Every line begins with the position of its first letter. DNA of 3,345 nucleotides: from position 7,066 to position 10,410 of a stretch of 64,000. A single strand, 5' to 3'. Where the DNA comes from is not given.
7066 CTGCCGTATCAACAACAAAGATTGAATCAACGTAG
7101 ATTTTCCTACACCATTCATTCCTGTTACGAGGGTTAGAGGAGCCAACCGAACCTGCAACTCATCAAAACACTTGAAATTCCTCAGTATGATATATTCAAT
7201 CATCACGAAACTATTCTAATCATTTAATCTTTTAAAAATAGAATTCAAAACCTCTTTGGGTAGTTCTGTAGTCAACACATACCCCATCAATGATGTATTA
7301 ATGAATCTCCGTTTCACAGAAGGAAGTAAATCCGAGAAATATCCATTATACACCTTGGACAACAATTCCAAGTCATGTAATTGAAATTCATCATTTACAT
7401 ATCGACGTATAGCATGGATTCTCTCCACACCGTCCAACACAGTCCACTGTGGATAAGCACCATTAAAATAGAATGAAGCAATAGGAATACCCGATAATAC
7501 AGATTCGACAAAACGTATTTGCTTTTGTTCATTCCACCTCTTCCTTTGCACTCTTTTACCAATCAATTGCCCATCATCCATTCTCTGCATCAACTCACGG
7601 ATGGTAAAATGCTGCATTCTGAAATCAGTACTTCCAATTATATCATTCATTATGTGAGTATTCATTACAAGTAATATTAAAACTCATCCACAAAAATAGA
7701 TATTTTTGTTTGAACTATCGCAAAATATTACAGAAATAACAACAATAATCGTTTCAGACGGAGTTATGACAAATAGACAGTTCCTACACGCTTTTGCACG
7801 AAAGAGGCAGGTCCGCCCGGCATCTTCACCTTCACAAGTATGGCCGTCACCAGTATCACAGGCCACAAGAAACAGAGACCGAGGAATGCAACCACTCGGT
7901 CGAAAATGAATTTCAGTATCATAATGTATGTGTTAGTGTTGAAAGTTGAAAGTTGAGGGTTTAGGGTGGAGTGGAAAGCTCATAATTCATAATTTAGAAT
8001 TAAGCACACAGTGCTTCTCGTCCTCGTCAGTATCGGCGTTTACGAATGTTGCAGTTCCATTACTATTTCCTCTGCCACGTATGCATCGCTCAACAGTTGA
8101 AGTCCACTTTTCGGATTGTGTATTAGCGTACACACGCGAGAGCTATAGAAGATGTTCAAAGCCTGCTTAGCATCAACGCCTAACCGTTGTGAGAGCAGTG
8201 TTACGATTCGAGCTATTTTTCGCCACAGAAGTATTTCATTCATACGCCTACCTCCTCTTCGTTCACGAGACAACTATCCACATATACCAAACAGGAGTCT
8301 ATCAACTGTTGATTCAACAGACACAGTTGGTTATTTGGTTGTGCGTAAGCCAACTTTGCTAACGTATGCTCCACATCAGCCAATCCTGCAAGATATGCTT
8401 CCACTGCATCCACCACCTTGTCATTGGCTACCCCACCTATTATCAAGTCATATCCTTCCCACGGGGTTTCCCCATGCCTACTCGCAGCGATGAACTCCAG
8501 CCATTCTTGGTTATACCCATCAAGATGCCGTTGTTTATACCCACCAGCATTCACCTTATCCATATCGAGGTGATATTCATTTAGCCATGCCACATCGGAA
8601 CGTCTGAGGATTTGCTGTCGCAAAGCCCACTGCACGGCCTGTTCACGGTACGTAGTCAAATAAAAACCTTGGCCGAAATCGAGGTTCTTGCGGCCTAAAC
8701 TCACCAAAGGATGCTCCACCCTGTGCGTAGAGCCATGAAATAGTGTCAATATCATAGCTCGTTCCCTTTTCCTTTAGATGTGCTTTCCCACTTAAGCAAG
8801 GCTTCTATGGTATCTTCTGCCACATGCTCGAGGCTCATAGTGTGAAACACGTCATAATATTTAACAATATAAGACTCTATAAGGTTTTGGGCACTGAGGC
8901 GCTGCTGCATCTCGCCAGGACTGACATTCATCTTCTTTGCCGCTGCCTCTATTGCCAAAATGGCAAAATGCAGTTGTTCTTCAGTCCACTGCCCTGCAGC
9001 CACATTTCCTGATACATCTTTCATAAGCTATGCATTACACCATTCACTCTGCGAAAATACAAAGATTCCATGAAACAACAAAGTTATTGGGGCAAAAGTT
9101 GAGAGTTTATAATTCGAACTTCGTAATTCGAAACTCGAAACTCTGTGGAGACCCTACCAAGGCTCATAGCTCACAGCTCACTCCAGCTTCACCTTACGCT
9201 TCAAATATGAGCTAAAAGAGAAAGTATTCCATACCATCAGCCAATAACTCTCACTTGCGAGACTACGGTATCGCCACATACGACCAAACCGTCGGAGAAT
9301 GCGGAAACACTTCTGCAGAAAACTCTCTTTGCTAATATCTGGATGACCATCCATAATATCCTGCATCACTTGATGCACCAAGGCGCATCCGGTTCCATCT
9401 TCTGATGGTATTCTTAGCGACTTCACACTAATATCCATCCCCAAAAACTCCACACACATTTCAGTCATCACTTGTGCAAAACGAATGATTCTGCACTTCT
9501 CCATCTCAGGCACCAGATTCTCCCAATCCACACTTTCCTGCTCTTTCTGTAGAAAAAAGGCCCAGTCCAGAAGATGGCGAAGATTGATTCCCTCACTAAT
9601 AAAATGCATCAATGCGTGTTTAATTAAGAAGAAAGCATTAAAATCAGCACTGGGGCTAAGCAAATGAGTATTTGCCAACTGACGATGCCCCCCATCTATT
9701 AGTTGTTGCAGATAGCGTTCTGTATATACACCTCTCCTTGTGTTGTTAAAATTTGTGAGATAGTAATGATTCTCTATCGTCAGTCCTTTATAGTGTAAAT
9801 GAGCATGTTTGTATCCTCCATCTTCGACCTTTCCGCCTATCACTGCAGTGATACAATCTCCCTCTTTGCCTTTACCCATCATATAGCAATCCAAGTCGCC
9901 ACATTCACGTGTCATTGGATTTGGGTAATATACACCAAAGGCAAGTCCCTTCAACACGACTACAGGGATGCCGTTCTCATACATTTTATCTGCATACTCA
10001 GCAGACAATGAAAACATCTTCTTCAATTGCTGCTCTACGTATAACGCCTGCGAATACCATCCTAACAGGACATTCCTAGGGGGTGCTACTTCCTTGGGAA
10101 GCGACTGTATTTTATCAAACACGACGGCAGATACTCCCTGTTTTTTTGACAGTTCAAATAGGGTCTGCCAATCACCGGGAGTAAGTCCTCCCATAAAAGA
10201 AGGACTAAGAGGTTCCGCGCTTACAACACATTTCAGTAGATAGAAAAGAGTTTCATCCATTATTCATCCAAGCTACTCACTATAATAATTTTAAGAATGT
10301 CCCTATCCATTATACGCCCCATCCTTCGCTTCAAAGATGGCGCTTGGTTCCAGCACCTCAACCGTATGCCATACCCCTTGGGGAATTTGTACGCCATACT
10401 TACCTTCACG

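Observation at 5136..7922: DUF262 / ABC-type ATPase / orphan three-gene cassette spliced into the 5' end of a capsule initiating-transferase gene, bracketed by a 137-bp direct repeat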

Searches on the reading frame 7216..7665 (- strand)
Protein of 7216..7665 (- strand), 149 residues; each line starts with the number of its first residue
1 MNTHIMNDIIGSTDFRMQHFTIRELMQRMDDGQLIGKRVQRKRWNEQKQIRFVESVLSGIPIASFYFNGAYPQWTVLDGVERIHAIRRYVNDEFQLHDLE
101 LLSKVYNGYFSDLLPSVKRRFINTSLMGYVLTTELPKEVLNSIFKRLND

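Call 6: search_protein_families(library=pfam, proteins=[window:7216-7665:-], max_evalue=0.1)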
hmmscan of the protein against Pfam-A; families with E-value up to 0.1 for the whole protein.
window:7216-7665:- (149 aa): 3 families
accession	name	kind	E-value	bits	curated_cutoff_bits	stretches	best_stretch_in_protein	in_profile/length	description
PF03235.19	GmrSD_N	-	9.9e-08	32.8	33.2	1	40-149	18-183/199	GmrSD restriction endonuclease, N-terminal domain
PF12125.13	Beta-TrCP_D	-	0.0036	17.8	25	1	43-58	5-20/39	D domain of beta-TrCP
PF18588.6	WcbI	-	0.057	13.5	29.2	1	57-109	77-123/205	Polysaccharide biosynthesis enzyme WcbI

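Call 7: search_protein_families(library=padloc, proteins=[window:7216-7665:-], max_evalue=0.1)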
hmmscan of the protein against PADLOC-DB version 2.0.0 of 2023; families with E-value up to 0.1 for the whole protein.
window:7216-7665:- (149 aa): 5 families
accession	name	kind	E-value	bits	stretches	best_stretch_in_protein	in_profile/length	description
PDLC03877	NsnA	-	8.9e-35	118.7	1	13-148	44-184/385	-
PDLC04027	PD-T4-2_A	-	2e-08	31.7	1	35-110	54-137/363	-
PDLC03418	REase_II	-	0.00065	16.9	1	29-131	28-127/372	Type II restriction enzyme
PDLC04151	HEC-05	-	0.00091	16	1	15-67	18-74/600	-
PDLC04153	HEC-05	-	0.012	11.8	1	18-72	5-60/621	-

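Call 8: search_protein_families(library=ncbifam, proteins=[window:7216-7665:-], max_evalue=0.1)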
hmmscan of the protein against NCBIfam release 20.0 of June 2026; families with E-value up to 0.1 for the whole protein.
window:7216-7665:- (149 aa): 0 families

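Call 41: find_homologous_proteins(query=window:7216-7665:-, max_evalue=0.001)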
Query window:7216-7665:- (149 aa): 29 proteins with E <= 0.001 among 41 candidates.
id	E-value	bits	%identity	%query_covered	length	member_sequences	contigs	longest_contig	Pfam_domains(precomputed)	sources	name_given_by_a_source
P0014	2.8e-94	331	100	100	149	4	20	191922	PF03235.20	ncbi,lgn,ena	-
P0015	2.0e-82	292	89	100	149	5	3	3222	PF03235.20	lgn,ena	-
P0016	5.0e-82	291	89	100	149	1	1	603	PF03235.20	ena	-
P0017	5.8e-81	288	86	100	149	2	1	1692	PF03235.20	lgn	-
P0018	6.4e-79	281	85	100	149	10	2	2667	PF03235.20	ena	-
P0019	1.5e-78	280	84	100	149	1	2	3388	PF03235.20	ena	-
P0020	7.8e-78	278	83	100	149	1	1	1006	PF03235.20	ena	-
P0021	8.0e-78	277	85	100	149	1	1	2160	PF03235.20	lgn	-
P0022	1.5e-77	277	85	100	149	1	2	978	PF03235.20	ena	-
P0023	3.2e-77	276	84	100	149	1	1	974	PF03235.20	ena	-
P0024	1.2e-75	270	84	97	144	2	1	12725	PF03235.20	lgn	-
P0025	2.1e-72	260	80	100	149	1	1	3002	PF03235.20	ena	-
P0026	2.1e-72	260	80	100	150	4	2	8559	PF03235.20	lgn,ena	-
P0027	2.8e-65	237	78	96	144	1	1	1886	PF03235.20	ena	-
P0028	5.3e-56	207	68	96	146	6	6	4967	PF03235.20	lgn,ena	-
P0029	2.0e-55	205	62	97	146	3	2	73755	PF03235.20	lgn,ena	-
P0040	1.6e-47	179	60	96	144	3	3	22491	PF03235.20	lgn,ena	-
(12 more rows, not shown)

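Call 47: find_encoding_contigs(protein=P0029, flank=8000, max_places=3)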
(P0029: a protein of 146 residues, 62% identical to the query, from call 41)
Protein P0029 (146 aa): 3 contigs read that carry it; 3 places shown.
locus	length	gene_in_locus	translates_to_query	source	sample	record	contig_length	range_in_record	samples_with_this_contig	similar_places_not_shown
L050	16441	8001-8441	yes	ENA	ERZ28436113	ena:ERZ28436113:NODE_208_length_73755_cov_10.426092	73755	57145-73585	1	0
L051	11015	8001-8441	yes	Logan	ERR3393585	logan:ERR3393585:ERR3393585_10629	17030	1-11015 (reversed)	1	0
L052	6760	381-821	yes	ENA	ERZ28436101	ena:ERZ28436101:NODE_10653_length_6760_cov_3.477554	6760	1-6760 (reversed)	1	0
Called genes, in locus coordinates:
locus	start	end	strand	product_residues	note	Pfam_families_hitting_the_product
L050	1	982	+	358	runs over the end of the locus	PF00145:DNA_methylase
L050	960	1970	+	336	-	PF24391:HD-CE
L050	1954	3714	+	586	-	PF24389:ORC-CDC6-like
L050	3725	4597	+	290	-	PF22662:Csa3_N (faint), PF19810:HFX_2341_N (weak)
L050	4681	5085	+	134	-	PF11185:DUF2971 (faint)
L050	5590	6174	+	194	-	-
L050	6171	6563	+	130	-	PF08867:FRG (weak)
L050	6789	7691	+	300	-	PF00515:TPR_1 (faint)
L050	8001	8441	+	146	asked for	PF03235:GmrSD_N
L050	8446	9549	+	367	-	PF02463:SMC_N (faint), PF11398:DUF2813 (faint), PF13175:AAA_15, PF13476:AAA_23, PF13555:AAA_29 (faint), PF13304:AAA_21, PF12476:DUF3696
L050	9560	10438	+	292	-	-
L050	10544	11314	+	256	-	PF01041:DegT_DnrJ_EryC1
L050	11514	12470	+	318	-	-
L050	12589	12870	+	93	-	-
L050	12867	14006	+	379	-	PF02463:SMC_N (weak), PF13175:AAA_15, PF13476:AAA_23 (weak), PF13175:AAA_15, PF13304:AAA_21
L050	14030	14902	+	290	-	-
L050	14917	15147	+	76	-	PF03721:UDPG_MGDP_dh_N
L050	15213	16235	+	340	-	PF03721:UDPG_MGDP_dh_N, PF00984:UDPG_MGDP_dh, PF03720:UDPG_MGDP_dh_C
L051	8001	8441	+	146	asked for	PF03235:GmrSD_N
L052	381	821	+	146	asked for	PF03235:GmrSD_N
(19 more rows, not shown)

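Call 48: find_encoding_contigs(protein=P0040, flank=8000, max_places=3)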
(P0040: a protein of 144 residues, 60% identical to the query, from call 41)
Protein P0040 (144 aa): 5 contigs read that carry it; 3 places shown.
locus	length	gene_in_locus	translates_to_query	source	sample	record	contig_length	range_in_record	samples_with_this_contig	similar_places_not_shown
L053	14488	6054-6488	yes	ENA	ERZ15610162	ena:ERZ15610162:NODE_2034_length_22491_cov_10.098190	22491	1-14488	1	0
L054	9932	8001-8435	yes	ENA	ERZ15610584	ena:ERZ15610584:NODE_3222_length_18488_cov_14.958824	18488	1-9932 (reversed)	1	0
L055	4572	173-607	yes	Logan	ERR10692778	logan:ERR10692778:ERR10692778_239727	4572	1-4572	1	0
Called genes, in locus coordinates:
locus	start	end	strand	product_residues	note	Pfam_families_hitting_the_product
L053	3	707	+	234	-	?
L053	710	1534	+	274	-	PF00535:Glycos_transf_2, PF10111:Glyco_tranf_2_2 (weak), PF13641:Glyco_tranf_2_3 (weak), PF13632:Glyco_trans_2_3 (weak)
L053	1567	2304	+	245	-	PF03808:Glyco_tran_WecG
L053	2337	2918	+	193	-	PF00132:Hexapep, PF14602:Hexapep_2 (weak)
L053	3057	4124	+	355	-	PF02463:SMC_N, PF11398:DUF2813 (faint), PF13175:AAA_15, PF00005:ABC_tran (faint), PF13304:AAA_21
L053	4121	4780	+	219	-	PF14103:DUF4276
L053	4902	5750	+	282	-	PF01522:Polysacc_deac_1, PF11959:DUF3473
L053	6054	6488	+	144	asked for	PF03235:GmrSD_N (weak)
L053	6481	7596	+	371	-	PF02463:SMC_N (faint), PF13175:AAA_15, PF13476:AAA_23 (weak), PF13555:AAA_29 (weak), PF13304:AAA_21, PF13175:AAA_15, PF12476:DUF3696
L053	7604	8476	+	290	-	-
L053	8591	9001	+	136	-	-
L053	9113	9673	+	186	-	PF13274:SocA_Panacea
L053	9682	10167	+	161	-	-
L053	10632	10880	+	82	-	-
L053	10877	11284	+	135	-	PF01850:PIN, PF13470:PIN_3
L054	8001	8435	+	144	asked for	PF03235:GmrSD_N (weak)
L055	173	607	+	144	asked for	PF03235:GmrSD_N (weak)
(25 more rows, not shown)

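Call 103: search_protein_representatives(alignment_id=A7)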
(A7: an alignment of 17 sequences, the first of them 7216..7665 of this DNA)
Query: 17 sequences, 144 profile positions. Proteins with E-value up to 0.001 (for the whole library): 4664; up to 1e-10: 1091; up to 1e-30: 1. The best 150 are listed.
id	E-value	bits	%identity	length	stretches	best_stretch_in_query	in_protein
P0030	7.8e-68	243.3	-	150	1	3-144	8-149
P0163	6.7e-25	104.1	-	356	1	9-144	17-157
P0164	1.6e-24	102.9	-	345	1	8-143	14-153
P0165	1.9e-24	102.6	-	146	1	9-142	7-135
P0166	1.0e-23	100.2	-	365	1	9-143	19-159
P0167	2.6e-23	99.0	-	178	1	8-144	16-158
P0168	3.2e-23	98.6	-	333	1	8-140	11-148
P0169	3.7e-23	98.4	-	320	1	8-142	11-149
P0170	2.0e-22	96.1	-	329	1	7-140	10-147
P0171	2.2e-22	95.9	-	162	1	8-143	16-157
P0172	6.6e-22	94.4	-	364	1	8-143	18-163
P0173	9.7e-22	93.8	-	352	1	8-144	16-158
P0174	1.3e-21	93.5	-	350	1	8-143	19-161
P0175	2.2e-21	92.7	-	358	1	8-143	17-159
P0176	3.1e-21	92.2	-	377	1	9-143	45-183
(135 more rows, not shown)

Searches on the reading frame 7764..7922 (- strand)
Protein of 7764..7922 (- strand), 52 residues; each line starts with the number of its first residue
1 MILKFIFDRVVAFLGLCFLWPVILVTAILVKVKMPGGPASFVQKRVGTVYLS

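Call 6: search_protein_families(library=pfam, proteins=[window:7764-7922:-], max_evalue=0.1)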
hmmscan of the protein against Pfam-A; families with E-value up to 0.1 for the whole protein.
window:7764-7922:- (52 aa): 2 families
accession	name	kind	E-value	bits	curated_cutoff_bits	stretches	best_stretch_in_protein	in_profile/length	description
PF02397.22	Bac_transf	-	3.2e-08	33.8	27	1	4-48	1-44/179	Bacterial sugar transferase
PF23795.1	SH3_YKFC_2nd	-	0.068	13.5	27.4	1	21-50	28-57/57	YKFC SH3b2 domain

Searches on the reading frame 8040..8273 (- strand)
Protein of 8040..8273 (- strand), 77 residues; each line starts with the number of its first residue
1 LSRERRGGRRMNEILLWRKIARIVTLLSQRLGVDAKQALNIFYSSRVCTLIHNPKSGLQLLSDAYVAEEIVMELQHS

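Call 9: search_protein_families(library=pfam, proteins=[window:8040-8273:-], max_evalue=0.01)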
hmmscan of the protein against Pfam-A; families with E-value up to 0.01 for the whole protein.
window:8040-8273:- (77 aa): 1 family
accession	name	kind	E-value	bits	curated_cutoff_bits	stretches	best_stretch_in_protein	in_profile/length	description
PF12668.12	DUF3791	-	0.00027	21.3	25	1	23-74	6-57/60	Protein of unknown function (DUF3791)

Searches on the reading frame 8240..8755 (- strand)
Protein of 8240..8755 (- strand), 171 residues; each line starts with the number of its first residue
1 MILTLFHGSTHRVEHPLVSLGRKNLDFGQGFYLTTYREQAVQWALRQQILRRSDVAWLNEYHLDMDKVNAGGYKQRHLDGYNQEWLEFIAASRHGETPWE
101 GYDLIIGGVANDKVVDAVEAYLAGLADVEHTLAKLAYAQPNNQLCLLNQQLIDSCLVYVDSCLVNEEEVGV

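Call 9: search_protein_families(library=pfam, proteins=[window:8240-8755:-], max_evalue=0.01)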
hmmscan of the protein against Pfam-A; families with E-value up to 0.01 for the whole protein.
window:8240-8755:- (171 aa): 1 family
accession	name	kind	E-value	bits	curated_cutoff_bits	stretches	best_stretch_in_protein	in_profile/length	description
PF13151.12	DUF3990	-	8.3e-43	146.1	32.2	1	4-154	2-149/152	Protein of unknown function (DUF3990)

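Call 86: find_encoding_contigs(protein=window:8240-8755:-, flank=7000, max_places=10)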
Protein window:8240-8755:- (171 aa): 23 contigs read that carry it; 10 places shown.
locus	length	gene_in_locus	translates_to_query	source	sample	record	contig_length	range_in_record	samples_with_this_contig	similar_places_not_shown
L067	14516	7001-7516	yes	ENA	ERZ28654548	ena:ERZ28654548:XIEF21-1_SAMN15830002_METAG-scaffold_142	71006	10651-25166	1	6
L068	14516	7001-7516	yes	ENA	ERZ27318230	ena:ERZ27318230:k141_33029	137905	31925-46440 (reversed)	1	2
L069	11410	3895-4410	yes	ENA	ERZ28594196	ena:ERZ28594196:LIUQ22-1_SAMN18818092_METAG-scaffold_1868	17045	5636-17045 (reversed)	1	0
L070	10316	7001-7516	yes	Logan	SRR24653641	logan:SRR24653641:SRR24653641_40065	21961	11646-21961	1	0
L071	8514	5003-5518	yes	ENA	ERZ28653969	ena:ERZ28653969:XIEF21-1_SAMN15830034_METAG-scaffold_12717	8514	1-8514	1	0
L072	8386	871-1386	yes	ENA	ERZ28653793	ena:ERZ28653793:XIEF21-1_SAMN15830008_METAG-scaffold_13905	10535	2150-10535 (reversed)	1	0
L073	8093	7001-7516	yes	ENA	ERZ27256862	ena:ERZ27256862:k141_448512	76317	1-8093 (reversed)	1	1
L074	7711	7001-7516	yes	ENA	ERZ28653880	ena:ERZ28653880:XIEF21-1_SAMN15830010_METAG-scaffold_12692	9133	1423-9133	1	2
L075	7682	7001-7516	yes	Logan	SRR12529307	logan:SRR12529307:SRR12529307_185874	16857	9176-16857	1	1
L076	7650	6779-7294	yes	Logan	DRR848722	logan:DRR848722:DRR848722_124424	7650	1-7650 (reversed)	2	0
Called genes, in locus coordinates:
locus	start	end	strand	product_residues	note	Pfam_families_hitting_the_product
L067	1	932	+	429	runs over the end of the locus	-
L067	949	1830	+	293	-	PF03328:HpcH_HpaI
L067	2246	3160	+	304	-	PF00389:2-Hacid_dh, PF02826:2-Hacid_dh_C, PF01262:AlaDh_PNT_C (weak), PF03446:NAD_binding_2 (weak)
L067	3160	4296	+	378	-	PF13477:Glyco_trans_4_2, PF13439:Glyco_transf_4, PF13579:Glyco_trans_4_4, PF20706:GT4-conflict (faint), PF00534:Glycos_transf_1, PF13692:Glyco_trans_1_4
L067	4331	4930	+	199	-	PF02397:Bac_transf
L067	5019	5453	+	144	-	PF19480:DUF6016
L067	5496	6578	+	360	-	PF14907:NTP_transf_5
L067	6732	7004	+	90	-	PF12668:DUF3791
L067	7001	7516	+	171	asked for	PF13151:DUF3990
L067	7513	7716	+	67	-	-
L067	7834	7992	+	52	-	PF02397:Bac_transf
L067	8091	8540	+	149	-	PF03235:GmrSD_N (weak)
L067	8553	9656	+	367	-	PF02463:SMC_N (faint), PF13175:AAA_15, PF13476:AAA_23, PF13175:AAA_15, PF13304:AAA_21, PF12476:DUF3696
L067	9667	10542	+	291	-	-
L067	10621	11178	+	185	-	PF02397:Bac_transf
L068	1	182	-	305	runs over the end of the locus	PF01807:Zn_ribbon_DnaG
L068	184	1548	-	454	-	PF13148:DUF3987 (weak)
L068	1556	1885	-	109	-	-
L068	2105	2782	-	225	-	-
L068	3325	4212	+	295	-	PF18291:HU-HIG, PF18998:Flg_new_2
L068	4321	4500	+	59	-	-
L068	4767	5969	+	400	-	PF13175:AAA_15, PF13304:AAA_21 (faint), PF13175:AAA_15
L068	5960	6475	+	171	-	-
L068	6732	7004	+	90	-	PF12668:DUF3791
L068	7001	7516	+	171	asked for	PF13151:DUF3990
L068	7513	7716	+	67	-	-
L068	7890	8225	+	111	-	PF02397:Bac_transf (faint)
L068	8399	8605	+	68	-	-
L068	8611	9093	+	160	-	PF13470:PIN_3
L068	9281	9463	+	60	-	-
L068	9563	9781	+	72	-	-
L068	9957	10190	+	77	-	PF13711:DUF4160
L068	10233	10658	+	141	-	PF10387:DUF2442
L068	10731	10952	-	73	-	-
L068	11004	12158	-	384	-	PF17293:Arm-DNA-bind_5, PF13102:Phage_int_SAM_5, PF00589:Phage_integrase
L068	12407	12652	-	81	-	-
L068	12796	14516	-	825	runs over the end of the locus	PF04023:FeoA, PF02421:FeoB_N, PF17910:FeoB_Cyto, PF07670:Gate, PF07664:FeoB_C, PF07670:Gate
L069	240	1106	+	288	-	PF18291:HU-HIG, PF18998:Flg_new_2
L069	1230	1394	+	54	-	-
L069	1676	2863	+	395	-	PF13175:AAA_15 (weak), PF13304:AAA_21 (faint), PF13175:AAA_15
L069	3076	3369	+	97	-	-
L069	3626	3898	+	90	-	PF12668:DUF3791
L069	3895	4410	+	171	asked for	PF13151:DUF3990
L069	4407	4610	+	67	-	-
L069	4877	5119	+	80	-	-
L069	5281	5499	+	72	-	-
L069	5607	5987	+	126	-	PF13470:PIN_3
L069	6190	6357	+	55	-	-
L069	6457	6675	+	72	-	-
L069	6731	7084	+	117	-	PF13711:DUF4160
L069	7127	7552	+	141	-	PF10387:DUF2442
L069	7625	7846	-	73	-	-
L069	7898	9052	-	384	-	PF17293:Arm-DNA-bind_5, PF13102:Phage_int_SAM_5, PF00589:Phage_integrase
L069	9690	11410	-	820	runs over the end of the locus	PF04023:FeoA (weak), PF02421:FeoB_N, PF17910:FeoB_Cyto, PF07670:Gate, PF07664:FeoB_C, PF07670:Gate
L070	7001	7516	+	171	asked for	PF13151:DUF3990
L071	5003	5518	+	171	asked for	PF13151:DUF3990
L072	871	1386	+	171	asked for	PF13151:DUF3990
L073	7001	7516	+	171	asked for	PF13151:DUF3990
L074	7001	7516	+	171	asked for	PF13151:DUF3990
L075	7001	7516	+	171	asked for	PF13151:DUF3990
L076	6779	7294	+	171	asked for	PF13151:DUF3990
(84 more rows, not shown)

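Call 102: search_protein_families(library=padloc, proteins=[window:8240-8755:-], max_evalue=0.00001)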
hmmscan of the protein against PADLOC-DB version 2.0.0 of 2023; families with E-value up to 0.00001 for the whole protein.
window:8240-8755:- (171 aa): 8 families
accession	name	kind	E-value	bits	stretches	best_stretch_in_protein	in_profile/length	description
PDLC04438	PDC-M13B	-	2.3e-43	145.9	1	4-160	2-154/158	-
PDLC04436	PDC-M13A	-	1e-36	124.1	1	4-153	2-149/159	-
PDLC04411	PDC-M10A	-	1e-24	85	1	3-164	4-153/156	-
PDLC04412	PDC-M10A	-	1.2e-22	78.3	1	4-161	2-147/152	-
PDLC04437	PDC-M13A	-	7.7e-18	62.9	1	15-122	2-107/117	-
PDLC04413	PDC-M10A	-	2.8e-15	54.3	1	4-166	2-152/157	-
PDLC04641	PDC-M42A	-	2.6e-10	38.3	1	3-78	4-76/215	-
PDLC04640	PDC-M42A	-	1.9e-09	35.3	1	2-73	67-135/280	-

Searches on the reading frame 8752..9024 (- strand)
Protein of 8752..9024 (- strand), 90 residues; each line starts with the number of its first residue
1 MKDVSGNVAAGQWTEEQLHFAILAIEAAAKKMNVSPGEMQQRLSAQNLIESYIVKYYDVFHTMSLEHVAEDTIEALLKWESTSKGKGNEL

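Call 9: search_protein_families(library=pfam, proteins=[window:8752-9024:-], max_evalue=0.01)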
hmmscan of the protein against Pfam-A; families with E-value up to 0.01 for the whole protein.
window:8752-9024:- (90 aa): 1 family
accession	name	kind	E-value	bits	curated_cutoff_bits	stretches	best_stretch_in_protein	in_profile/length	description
PF12668.12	DUF3791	-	6e-13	49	25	1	20-78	2-59/60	Protein of unknown function (DUF3791)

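Call 102: search_protein_families(library=padloc, proteins=[window:8752-9024:-], max_evalue=0.00001)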
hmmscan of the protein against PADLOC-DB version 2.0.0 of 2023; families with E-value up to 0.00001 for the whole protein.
window:8752-9024:- (90 aa): 1 family
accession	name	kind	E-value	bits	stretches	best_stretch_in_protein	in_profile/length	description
PDLC04434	PDC-M13A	-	4.2e-13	47.2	1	14-78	8-73/78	-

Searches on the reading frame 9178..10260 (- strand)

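Call 9: search_protein_families(library=pfam, proteins=[window:9178-10260:-], max_evalue=0.01)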
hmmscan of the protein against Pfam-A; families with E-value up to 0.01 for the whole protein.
window:9178-10260:- (360 aa): 1 family
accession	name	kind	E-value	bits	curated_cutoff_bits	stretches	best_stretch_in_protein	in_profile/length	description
PF14907.12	NTP_transf_5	-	1.8e-38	133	31.2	1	28-274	2-249/249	Uncharacterised nucleotidyltransferase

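Call 102: search_protein_families(library=padloc, proteins=[window:9178-10260:-], max_evalue=0.00001)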
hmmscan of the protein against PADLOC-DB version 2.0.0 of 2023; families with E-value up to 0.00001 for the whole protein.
window:9178-10260:- (360 aa): 0 families
